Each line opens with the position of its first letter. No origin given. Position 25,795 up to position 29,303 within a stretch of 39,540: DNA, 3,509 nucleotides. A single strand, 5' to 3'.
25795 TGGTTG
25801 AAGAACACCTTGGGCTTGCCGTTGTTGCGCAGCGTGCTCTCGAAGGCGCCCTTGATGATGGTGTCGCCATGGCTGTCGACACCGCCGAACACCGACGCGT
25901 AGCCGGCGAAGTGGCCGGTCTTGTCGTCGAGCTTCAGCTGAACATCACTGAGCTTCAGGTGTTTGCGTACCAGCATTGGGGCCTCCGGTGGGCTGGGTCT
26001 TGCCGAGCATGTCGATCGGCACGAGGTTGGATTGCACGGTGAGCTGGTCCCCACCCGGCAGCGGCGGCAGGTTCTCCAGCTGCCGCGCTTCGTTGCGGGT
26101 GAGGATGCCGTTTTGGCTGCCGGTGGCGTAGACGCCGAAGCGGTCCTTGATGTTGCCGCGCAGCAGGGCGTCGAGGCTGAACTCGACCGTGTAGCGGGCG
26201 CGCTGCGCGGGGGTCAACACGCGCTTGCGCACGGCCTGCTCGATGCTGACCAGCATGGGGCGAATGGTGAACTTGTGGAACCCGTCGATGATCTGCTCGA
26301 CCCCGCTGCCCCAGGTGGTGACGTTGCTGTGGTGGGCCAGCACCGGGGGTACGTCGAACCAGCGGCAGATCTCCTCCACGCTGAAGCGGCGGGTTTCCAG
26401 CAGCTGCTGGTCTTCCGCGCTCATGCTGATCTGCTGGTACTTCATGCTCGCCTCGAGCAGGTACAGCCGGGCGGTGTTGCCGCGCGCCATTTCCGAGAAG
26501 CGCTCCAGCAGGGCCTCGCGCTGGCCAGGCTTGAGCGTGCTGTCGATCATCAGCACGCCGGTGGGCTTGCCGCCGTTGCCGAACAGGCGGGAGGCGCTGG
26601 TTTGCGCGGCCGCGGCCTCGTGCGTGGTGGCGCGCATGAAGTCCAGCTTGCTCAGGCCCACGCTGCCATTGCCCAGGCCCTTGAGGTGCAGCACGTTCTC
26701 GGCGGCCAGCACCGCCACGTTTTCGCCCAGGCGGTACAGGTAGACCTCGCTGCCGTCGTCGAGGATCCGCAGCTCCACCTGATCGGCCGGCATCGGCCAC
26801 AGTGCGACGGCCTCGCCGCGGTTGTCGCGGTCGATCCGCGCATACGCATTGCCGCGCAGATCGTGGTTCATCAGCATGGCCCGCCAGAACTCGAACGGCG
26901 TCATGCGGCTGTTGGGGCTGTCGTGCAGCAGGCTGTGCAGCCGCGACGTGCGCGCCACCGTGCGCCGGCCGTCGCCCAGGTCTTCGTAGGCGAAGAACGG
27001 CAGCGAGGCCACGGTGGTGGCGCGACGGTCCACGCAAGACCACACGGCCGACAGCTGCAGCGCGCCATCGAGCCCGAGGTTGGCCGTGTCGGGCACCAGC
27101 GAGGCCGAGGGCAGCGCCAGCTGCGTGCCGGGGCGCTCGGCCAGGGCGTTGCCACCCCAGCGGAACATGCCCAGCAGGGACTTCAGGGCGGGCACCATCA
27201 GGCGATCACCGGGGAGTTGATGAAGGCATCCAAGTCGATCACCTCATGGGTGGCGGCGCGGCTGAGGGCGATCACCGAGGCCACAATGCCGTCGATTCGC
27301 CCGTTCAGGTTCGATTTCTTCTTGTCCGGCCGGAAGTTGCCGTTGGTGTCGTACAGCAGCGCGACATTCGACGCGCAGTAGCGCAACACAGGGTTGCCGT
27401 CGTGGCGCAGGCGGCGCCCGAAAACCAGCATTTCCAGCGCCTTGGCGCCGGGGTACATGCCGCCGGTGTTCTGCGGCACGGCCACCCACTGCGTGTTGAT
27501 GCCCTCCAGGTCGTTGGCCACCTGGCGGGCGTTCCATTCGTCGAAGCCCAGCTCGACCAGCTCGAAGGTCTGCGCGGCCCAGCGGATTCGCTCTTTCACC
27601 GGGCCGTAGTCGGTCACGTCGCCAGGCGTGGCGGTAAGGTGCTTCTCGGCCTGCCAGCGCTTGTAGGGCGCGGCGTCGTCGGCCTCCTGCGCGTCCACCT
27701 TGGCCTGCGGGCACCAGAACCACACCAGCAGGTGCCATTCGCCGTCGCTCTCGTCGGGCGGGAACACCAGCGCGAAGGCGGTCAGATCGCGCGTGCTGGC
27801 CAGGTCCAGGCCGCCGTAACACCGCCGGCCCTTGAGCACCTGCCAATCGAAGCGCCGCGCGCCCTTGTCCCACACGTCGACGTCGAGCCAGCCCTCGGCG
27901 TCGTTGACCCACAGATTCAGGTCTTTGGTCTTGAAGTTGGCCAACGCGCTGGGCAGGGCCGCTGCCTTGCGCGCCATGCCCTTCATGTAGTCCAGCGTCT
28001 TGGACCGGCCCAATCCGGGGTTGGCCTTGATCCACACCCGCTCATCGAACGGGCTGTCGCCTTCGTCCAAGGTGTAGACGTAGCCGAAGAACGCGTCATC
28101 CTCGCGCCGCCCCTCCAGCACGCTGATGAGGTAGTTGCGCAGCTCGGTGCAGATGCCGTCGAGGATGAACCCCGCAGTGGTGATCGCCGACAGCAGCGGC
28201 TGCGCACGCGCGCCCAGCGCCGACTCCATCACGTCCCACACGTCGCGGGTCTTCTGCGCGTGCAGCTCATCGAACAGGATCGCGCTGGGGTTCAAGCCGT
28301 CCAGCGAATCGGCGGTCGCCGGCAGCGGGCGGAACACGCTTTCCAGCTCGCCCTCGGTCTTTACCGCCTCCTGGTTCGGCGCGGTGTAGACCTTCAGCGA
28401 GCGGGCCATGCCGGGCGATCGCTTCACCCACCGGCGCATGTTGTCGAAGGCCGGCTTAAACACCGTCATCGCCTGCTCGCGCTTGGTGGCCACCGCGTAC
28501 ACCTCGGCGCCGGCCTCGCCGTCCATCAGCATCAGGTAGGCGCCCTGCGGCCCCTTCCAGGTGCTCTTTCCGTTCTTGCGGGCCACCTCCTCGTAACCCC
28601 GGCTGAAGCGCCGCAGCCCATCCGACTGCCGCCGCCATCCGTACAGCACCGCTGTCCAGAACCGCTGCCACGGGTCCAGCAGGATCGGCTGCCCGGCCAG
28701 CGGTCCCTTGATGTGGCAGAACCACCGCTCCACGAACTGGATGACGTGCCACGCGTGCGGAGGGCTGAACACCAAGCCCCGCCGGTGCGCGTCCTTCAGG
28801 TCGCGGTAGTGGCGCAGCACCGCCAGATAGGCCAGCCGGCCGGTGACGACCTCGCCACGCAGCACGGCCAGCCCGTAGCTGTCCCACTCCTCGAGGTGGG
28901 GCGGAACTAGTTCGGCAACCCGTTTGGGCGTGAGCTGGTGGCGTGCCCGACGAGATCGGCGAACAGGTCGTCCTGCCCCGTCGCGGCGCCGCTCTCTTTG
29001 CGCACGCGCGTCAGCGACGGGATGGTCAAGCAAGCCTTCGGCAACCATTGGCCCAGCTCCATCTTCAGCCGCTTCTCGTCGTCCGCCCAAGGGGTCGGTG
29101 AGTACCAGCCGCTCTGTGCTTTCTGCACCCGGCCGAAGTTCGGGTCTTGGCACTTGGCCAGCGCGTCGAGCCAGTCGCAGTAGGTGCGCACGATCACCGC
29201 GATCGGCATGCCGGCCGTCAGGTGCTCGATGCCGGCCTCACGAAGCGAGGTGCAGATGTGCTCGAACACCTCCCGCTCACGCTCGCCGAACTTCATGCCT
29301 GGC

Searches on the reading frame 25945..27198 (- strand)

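Call 97: search_protein_families(library=phrogs, max_evalue=0.0001, proteins=[window:25945-27198:-])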
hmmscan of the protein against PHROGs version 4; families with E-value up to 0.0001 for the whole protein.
window:25945-27198:- (417 aa): 6 families
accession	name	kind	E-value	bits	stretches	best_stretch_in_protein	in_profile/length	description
phrog_12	-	head and packaging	7.3e-110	369.9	1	43-409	87-447/646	portal protein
phrog_2662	-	head and packaging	5e-54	185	1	45-393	63-421/717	portal protein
phrog_5929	-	head and packaging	2.2e-50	172.1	1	198-409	4-216/228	portal protein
phrog_11323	-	unknown function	1.7e-24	87.4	1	300-404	13-118/130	-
phrog_2271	-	head and packaging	7.8e-20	71.2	1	46-401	49-407/859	portal protein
phrog_21454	-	unknown function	8.1e-14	52.5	1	240-397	27-180/320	-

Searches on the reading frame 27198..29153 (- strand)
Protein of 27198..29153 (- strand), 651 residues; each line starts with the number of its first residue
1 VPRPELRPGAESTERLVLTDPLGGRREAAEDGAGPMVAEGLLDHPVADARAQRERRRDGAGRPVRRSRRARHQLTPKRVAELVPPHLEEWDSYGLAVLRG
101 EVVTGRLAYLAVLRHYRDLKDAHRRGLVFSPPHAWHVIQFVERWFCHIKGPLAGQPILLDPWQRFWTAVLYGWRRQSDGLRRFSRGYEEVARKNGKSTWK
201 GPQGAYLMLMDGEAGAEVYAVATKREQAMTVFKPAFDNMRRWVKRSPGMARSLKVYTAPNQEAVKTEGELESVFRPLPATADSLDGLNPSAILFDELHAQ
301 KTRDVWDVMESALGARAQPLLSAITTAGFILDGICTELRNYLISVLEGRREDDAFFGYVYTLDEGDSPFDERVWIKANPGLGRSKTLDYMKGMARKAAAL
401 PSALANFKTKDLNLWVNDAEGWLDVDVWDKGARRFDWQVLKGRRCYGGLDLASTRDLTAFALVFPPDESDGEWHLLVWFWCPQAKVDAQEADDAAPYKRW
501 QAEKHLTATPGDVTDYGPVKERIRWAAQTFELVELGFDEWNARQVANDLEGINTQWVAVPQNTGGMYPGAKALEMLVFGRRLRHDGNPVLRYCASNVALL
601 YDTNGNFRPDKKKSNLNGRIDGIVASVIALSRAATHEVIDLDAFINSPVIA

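Call 97: search_protein_families(library=phrogs, max_evalue=0.0001, proteins=[window:27198-29153:-])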
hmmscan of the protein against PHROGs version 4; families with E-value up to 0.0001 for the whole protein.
window:27198-29153:- (651 aa): 6 families
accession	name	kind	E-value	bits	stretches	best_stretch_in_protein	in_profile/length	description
phrog_9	-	head and packaging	1.1e-162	544.8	1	88-638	165-668/812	terminase large subunit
phrog_2699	-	head and packaging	5e-82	276.3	1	343-638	6-298/315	terminase large subunit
phrog_4914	-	head and packaging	2.1e-34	120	1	87-290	8-211/213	terminase large subunit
phrog_10517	-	head and packaging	1.9e-27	97.2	1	92-240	39-186/207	terminase large subunit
phrog_7331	-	head and packaging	3.1e-16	60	1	546-638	7-97/113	terminase large subunit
phrog_37124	-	unknown function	3.9e-08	34.3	1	449-552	1-115/143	-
